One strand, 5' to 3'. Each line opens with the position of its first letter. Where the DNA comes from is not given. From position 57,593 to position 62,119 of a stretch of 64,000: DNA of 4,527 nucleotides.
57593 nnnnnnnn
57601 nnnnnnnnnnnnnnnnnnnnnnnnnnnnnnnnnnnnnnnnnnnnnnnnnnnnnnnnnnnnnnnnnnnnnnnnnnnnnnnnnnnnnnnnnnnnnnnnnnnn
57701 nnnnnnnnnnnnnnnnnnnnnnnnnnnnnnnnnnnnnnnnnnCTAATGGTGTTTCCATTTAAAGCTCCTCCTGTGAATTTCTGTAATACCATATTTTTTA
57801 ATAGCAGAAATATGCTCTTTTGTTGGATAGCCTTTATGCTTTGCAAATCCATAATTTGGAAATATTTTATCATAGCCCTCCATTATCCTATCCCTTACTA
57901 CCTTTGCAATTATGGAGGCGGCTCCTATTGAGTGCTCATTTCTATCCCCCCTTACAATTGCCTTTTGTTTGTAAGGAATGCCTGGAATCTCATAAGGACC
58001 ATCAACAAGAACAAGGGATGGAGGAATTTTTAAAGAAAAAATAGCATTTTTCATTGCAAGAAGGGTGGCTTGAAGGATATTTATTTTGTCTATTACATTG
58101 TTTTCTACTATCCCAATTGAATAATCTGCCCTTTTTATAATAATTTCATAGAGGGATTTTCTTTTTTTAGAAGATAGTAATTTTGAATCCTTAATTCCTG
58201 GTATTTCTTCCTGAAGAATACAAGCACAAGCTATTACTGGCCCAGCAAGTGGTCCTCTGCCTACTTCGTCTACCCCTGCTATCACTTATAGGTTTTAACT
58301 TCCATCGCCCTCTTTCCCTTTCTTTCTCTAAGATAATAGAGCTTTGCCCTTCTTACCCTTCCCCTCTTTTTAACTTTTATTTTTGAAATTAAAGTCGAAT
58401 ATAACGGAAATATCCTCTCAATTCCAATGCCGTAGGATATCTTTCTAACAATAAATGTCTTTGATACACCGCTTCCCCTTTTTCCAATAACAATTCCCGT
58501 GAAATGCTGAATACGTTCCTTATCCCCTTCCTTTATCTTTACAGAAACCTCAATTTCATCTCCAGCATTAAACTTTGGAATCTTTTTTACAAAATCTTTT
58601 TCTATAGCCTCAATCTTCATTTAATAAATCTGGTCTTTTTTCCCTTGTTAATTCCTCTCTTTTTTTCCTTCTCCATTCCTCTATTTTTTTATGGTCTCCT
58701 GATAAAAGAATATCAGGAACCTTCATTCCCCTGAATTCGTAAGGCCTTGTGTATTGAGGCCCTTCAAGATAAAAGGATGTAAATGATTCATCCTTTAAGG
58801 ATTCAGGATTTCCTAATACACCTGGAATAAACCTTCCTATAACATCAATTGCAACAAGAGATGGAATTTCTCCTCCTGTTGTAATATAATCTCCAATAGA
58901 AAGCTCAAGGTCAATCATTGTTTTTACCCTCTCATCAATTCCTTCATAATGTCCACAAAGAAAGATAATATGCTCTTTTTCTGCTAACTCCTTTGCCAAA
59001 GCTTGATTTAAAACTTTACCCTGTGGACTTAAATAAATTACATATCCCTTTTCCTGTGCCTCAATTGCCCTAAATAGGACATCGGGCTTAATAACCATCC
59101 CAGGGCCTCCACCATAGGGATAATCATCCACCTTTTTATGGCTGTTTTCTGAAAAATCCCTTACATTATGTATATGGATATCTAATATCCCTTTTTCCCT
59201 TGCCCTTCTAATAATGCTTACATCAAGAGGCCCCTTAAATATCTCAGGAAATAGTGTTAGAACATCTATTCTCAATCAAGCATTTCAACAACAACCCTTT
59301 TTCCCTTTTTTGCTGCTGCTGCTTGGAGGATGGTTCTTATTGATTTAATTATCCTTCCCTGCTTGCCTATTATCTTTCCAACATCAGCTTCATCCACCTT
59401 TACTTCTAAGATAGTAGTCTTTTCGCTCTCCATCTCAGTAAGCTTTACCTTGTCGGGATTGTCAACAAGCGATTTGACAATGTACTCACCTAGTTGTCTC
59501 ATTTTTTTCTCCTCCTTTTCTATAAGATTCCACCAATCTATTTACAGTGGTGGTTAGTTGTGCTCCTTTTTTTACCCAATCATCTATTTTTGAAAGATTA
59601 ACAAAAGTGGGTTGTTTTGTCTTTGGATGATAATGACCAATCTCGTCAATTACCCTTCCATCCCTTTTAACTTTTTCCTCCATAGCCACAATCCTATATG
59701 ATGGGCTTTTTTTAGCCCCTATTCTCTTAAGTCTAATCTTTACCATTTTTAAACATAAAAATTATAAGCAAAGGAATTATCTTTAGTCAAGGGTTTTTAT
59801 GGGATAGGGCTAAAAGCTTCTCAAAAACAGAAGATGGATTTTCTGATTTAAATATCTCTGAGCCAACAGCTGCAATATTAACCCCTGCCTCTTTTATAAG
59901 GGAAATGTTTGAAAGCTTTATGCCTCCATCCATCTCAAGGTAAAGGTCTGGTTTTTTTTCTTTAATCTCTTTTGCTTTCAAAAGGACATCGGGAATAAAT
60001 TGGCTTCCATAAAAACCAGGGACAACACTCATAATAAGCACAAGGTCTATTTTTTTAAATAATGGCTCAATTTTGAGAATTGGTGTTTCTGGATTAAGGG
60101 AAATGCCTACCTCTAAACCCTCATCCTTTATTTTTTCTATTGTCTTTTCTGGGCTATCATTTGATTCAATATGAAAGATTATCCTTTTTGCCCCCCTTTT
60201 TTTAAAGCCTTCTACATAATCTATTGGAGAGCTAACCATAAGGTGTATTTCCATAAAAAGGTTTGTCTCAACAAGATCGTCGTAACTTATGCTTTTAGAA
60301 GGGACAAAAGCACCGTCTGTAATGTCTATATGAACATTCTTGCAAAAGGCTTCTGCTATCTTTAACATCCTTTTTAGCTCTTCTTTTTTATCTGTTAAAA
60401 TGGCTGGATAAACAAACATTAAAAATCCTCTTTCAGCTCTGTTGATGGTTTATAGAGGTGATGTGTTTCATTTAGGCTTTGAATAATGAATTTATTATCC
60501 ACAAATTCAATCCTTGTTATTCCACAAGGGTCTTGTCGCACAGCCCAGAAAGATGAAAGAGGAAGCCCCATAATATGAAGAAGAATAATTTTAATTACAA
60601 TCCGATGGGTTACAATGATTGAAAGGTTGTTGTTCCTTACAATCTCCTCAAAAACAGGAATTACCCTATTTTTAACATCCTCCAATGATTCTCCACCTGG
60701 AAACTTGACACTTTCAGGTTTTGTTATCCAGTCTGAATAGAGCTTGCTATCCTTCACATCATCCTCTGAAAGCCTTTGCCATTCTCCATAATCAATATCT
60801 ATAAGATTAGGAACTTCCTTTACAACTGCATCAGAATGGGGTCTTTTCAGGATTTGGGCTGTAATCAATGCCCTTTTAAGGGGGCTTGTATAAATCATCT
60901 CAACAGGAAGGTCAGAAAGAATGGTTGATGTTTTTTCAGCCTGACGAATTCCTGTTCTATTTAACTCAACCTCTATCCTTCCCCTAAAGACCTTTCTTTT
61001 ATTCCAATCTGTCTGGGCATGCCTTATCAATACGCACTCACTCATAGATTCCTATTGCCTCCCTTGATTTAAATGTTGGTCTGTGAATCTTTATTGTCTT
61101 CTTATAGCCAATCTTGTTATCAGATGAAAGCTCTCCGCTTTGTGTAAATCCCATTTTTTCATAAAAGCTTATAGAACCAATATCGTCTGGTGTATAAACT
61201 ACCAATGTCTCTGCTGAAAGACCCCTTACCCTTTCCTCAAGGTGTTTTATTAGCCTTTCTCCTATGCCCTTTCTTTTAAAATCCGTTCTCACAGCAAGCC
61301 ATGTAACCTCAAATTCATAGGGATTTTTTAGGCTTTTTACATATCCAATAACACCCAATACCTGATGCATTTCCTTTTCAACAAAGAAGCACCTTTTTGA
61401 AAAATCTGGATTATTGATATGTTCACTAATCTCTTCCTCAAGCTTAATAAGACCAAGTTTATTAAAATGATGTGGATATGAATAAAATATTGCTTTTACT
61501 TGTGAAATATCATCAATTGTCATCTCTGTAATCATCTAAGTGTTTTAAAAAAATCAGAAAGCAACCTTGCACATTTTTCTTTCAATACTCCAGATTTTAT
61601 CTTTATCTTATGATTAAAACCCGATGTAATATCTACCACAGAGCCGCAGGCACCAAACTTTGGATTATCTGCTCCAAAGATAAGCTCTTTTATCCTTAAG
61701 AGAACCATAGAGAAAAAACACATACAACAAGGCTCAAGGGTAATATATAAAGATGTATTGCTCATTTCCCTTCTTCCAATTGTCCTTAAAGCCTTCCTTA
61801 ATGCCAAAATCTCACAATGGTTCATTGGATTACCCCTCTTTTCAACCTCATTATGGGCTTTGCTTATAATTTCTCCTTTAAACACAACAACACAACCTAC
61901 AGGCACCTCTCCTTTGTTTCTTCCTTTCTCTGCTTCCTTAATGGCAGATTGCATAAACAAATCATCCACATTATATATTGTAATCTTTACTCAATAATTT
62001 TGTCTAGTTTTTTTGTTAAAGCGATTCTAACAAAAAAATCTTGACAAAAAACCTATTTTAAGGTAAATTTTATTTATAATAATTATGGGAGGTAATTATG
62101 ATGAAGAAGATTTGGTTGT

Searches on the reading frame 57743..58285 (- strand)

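Call 6: search_protein_families(library=pfam, proteins=[window:57743-58285:-], max_evalue=0.01)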
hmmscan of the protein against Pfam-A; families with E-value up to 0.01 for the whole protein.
window:57743-58285:- (180 aa): 1 family
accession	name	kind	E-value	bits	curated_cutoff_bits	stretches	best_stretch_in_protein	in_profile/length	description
PF01351.25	RNase_HII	-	4.1e-37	128.5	25.8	1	3-176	1-197/199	Ribonuclease HII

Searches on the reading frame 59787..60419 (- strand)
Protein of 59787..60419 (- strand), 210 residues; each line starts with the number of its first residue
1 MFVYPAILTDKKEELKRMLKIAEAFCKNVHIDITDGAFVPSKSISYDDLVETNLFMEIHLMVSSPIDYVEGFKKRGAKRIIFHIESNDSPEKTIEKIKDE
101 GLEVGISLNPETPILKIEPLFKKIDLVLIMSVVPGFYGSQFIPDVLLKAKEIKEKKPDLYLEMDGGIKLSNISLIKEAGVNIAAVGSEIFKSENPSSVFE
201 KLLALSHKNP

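Call 65: search_protein_families(library=pfam, proteins=[window:59787-60419:-], max_evalue=0.001)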
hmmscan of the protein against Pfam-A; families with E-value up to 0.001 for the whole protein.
window:59787-60419:- (210 aa): 1 family
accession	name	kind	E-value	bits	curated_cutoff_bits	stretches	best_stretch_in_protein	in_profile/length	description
PF00834.25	Ribul_P_3_epim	-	6e-47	160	21.1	1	4-190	3-198/198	Ribulose-phosphate 3 epimerase family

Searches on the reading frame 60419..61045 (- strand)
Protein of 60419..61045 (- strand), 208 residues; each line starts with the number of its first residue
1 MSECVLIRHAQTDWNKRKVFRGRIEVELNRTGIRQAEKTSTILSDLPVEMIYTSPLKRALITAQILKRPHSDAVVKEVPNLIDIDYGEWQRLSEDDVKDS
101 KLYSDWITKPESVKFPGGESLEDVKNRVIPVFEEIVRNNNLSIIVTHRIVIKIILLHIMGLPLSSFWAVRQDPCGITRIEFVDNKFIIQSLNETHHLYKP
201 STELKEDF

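Call 65: search_protein_families(library=pfam, proteins=[window:60419-61045:-], max_evalue=0.001)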
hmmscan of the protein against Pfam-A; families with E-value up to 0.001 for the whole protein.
window:60419-61045:- (208 aa): 1 family
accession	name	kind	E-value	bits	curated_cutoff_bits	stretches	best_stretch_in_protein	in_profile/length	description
PF00300.27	His_Phos_1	-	2e-52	178.1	21.7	1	5-194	2-194/194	Histidine phosphatase superfamily (branch 1)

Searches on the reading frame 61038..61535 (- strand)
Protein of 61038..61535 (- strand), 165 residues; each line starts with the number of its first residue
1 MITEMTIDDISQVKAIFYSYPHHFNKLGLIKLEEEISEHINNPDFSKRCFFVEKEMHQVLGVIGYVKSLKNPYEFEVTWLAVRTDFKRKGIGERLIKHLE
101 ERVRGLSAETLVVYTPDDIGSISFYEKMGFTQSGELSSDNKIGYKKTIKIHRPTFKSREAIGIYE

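Call 65: search_protein_families(library=pfam, proteins=[window:61038-61535:-], max_evalue=0.001)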
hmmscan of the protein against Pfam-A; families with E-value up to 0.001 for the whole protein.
window:61038-61535:- (165 aa): 5 families
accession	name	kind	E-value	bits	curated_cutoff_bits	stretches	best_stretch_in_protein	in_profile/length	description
PF00583.31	Acetyltransf_1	-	1.1e-13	51.9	20.7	1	45-130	31-116/116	Acetyltransferase (GNAT) family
PF13508.13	Acetyltransf_7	-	1.3e-12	48.4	27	1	48-131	3-83/84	Acetyltransferase (GNAT) domain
PF13673.13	Acetyltransf_10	-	4.4e-10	40.1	23.6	1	34-142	20-119/128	Acetyltransferase (GNAT) domain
PF08445.16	FR47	-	4.9e-09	36.5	22.1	1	75-132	22-79/86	FR47-like protein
PF13302.13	Acetyltransf_3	-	0.0005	21.2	25.4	1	35-131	40-138/138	Acetyltransferase (GNAT) domain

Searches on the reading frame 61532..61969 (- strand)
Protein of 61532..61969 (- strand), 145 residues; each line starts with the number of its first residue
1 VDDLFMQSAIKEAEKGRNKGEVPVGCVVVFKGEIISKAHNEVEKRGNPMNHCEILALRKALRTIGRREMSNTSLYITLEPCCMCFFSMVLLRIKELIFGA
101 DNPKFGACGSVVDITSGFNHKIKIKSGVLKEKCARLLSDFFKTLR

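Call 65: search_protein_families(library=pfam, proteins=[window:61532-61969:-], max_evalue=0.001)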
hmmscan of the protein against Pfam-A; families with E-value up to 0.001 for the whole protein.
window:61532-61969:- (145 aa): 3 families
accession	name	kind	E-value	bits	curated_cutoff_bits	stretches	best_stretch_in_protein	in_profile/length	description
PF14437.12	MafB19-deam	-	2.7e-31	108.8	27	1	4-145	5-142/142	MafB19-like deaminase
PF00383.29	dCMP_cyt_deam_1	-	7.1e-25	87.3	25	1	2-99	4-101/102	Cytidine and deoxycytidylate deaminase zinc-binding region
PF14439.12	Bd3614-deam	-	0.00028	21.3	38.5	1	27-85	14-71/113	Bd3614-like deaminase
